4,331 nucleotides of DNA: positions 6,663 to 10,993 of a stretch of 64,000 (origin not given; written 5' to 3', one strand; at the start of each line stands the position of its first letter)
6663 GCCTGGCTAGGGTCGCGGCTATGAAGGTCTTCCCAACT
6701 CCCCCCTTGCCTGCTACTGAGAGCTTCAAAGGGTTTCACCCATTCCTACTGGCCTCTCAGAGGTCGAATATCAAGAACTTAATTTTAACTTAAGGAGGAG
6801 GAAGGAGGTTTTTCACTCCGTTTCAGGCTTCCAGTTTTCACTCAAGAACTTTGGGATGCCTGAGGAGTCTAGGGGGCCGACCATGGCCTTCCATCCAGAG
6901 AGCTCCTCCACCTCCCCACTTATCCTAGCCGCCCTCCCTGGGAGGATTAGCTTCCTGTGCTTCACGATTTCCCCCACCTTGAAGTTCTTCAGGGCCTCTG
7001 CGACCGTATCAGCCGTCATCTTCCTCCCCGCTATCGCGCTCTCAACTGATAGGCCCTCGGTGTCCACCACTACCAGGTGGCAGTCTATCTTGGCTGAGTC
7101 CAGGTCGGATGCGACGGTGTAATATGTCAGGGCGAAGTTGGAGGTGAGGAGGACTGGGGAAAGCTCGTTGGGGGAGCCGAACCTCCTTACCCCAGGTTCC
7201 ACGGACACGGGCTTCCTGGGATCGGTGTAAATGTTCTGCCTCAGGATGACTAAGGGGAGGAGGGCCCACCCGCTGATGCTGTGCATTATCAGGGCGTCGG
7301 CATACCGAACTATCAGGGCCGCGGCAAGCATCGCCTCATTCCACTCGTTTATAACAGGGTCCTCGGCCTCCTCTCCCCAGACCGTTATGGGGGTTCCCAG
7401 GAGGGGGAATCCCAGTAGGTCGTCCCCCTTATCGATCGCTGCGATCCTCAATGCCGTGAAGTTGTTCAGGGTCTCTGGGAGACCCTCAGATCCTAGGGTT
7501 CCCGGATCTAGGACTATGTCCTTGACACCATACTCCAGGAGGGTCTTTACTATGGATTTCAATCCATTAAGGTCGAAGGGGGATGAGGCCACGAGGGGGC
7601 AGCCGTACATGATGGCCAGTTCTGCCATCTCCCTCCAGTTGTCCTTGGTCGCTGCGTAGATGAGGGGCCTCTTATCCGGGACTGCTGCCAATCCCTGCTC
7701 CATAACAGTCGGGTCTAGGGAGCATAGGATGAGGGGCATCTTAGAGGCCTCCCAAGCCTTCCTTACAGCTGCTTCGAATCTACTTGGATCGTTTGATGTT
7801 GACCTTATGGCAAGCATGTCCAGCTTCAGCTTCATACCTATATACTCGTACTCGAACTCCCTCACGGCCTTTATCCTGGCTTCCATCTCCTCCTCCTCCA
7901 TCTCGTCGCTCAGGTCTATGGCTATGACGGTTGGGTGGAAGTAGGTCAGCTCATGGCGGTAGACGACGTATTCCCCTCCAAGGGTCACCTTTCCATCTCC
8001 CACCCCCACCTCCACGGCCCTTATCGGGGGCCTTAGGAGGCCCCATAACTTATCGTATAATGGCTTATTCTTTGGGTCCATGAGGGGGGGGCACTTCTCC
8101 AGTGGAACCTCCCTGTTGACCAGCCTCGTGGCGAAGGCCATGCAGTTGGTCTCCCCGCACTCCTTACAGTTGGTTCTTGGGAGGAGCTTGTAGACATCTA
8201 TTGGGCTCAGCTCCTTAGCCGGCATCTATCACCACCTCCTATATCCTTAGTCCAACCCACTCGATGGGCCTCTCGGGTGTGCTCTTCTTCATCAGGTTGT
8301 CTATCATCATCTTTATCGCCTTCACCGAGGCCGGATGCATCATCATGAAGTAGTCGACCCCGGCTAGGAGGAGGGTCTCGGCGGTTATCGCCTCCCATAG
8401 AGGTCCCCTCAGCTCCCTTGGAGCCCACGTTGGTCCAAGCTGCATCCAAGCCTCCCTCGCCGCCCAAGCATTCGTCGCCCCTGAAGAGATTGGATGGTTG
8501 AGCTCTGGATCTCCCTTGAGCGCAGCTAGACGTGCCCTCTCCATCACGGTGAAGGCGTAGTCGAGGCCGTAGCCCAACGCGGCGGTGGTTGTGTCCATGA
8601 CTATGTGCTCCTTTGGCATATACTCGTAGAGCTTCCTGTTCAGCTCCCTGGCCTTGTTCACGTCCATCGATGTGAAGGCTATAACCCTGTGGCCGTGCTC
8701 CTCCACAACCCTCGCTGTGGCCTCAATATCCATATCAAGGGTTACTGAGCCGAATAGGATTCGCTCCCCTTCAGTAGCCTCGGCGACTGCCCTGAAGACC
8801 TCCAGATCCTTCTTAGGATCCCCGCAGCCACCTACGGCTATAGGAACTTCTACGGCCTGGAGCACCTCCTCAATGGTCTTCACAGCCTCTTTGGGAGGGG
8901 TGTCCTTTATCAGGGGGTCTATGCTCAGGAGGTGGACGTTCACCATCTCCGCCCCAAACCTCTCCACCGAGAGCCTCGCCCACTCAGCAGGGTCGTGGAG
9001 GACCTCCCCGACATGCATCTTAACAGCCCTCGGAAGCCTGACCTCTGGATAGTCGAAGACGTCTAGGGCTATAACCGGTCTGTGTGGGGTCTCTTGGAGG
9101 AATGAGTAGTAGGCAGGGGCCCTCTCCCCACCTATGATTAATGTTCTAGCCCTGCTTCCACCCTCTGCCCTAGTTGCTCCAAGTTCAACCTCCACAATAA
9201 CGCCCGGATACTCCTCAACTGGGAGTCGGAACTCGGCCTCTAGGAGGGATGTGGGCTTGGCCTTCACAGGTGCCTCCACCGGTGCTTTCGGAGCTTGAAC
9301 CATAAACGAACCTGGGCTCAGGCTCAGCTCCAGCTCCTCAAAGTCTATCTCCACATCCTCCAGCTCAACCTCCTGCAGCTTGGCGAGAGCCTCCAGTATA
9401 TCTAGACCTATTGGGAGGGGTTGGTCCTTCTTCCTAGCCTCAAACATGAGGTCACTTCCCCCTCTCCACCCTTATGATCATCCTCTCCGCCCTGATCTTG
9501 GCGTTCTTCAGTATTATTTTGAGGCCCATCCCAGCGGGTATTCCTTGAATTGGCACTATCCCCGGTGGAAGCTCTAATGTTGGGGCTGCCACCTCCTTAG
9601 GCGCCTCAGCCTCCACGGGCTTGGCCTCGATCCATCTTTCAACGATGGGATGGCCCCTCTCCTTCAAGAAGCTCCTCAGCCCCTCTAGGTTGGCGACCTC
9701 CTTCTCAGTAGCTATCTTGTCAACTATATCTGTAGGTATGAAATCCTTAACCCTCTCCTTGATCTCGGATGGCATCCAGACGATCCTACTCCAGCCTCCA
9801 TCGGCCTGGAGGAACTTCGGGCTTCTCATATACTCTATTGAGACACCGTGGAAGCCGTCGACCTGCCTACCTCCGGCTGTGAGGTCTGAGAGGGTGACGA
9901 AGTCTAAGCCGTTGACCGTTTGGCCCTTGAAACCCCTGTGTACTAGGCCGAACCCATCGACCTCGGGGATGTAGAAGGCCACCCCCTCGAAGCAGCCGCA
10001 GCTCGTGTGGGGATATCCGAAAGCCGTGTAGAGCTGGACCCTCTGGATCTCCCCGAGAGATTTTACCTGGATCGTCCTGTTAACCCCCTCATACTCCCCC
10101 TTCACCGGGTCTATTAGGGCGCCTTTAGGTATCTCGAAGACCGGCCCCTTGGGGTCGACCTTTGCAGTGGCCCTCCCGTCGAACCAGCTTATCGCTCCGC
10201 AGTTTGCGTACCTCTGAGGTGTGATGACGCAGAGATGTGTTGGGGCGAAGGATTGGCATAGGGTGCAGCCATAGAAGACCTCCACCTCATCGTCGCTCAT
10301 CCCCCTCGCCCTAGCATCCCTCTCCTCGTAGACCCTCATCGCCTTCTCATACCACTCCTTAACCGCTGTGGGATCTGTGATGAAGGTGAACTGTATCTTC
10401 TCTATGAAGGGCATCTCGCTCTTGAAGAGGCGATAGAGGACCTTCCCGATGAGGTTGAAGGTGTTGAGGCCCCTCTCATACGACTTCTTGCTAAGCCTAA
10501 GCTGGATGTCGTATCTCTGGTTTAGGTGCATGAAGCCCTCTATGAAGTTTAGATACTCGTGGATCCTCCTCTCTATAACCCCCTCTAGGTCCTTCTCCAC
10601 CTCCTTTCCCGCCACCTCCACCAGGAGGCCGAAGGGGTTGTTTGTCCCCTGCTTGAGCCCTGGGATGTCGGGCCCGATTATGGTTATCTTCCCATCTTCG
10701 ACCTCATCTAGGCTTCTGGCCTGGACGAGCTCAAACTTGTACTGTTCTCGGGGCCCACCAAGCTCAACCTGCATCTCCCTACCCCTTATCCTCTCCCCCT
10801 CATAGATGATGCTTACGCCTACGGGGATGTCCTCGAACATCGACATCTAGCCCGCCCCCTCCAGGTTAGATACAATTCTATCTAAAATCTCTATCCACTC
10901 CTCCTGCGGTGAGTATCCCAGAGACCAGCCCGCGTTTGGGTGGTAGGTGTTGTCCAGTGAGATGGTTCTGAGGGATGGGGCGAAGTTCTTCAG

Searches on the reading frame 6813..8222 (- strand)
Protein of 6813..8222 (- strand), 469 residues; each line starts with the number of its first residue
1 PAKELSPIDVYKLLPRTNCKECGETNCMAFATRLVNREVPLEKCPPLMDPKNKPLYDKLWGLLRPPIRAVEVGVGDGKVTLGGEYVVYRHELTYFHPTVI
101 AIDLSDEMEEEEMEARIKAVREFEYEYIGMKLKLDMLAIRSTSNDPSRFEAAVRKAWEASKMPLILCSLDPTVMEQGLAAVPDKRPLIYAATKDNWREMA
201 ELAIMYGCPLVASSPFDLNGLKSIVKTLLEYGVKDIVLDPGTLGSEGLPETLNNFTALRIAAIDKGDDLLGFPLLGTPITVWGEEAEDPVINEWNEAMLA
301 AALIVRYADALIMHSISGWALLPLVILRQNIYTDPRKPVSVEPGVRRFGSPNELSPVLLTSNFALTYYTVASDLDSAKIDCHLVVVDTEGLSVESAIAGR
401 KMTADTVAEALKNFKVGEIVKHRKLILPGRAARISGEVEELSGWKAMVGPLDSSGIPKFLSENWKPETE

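Call 41: search_protein_families(library=pfam, proteins=[window:6813-8222:-], max_evalue=0.00001)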
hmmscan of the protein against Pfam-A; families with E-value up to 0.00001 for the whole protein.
window:6813-8222:- (469 aa): 2 families
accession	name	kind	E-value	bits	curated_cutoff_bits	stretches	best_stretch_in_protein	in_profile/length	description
PF03599.22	CdhD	-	8.5e-131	436.7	24.8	1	70-459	2-386/387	CO dehydrogenase/acetyl-CoA synthase delta subunit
PF04060.18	FeS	-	6.2e-14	51.9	23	1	14-46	1-33/33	Putative Fe-S cluster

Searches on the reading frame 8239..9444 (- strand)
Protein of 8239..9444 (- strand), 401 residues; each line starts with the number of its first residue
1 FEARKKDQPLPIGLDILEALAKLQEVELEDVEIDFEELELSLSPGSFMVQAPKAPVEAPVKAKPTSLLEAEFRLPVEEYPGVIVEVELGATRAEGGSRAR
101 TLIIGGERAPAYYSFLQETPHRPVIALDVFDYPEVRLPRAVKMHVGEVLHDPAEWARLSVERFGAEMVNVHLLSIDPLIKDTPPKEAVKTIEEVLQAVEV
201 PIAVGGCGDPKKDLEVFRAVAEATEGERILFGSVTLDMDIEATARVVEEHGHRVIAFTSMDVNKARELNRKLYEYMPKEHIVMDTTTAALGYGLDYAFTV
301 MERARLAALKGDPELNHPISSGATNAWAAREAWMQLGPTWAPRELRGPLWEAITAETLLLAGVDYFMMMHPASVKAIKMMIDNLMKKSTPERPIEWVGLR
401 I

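Call 41: search_protein_families(library=pfam, proteins=[window:8239-9444:-], max_evalue=0.00001)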
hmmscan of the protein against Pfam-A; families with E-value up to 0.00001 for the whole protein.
window:8239-9444:- (401 aa): 1 family
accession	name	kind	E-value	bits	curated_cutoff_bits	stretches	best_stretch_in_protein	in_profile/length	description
PF03599.22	CdhD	-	1.3e-53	182.6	24.8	1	86-350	2-230/387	CO dehydrogenase/acetyl-CoA synthase delta subunit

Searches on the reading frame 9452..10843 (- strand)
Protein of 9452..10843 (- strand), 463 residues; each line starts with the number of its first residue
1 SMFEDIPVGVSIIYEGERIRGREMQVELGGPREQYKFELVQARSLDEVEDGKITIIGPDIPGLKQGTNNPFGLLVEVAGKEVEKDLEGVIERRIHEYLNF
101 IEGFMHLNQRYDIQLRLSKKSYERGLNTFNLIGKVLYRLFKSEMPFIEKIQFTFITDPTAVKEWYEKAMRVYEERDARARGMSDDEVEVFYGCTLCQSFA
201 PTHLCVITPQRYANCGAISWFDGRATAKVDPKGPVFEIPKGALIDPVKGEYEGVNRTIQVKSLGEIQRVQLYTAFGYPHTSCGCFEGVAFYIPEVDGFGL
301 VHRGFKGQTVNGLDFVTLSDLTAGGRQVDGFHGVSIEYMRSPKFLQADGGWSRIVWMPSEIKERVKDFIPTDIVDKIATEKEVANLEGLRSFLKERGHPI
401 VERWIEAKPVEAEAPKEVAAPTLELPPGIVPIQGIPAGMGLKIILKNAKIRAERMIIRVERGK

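Call 41: search_protein_families(library=pfam, proteins=[window:9452-10843:-], max_evalue=0.00001)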
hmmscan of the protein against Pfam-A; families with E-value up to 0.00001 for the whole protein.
window:9452-10843:- (463 aa): 2 families
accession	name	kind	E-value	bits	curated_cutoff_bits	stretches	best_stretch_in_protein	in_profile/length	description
PF19436.4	ACS_CODH_B_C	-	3.5e-78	263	25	1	172-402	1-240/245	ACS/CODH beta subunit C-terminal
PF03598.20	CdhC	-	7.1e-59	198.6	24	1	6-161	1-155/155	CO dehydrogenase/acetyl-CoA synthase complex beta subunit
